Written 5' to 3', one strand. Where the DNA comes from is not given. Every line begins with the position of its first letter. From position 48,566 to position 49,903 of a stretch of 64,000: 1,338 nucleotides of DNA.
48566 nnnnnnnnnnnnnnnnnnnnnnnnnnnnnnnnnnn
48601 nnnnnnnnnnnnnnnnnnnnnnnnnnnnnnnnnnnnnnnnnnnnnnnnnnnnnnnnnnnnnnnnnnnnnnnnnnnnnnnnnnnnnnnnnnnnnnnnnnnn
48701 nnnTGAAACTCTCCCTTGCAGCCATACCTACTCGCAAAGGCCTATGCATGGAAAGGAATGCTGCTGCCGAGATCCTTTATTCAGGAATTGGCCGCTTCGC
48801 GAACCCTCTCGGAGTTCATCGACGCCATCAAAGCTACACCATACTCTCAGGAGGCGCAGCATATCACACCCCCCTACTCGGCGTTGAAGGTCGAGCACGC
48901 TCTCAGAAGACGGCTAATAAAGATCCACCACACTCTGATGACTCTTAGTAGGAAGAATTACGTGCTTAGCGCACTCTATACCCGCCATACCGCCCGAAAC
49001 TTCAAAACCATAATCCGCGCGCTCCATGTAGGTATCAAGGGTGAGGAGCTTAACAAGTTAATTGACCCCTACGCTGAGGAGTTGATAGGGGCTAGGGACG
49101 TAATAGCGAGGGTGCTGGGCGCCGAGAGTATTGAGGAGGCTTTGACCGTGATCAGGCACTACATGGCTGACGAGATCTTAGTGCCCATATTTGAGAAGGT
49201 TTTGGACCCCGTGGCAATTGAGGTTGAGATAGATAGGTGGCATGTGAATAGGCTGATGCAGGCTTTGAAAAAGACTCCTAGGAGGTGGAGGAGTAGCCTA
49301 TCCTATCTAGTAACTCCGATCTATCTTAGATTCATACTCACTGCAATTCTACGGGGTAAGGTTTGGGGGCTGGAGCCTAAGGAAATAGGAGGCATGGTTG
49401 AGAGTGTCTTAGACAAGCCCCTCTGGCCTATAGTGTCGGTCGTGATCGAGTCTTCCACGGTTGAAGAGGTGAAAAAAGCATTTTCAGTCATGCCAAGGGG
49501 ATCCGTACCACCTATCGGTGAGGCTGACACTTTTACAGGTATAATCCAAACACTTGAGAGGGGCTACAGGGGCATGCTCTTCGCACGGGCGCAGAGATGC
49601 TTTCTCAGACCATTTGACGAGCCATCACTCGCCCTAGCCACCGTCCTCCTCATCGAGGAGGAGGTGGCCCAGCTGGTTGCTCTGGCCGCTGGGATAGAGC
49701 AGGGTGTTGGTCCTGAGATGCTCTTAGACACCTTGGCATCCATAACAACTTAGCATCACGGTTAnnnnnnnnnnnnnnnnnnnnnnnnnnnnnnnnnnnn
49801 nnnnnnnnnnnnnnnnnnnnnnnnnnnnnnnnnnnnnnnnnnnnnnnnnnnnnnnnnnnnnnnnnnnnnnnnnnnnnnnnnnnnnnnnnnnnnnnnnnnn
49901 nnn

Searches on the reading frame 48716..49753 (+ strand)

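Call 25: search_protein_families(library=pfam, proteins=[window:48716-49753:+], max_evalue=0.00001)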
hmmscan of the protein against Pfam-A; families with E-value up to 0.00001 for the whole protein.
window:48716-49753:+ (345 aa): 1 family
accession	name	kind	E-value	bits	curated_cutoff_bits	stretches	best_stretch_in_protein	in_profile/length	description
PF01992.21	vATP-synt_AC39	-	3.5e-28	99.4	29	1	7-335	3-335/339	ATP synthase (C/AC39) subunit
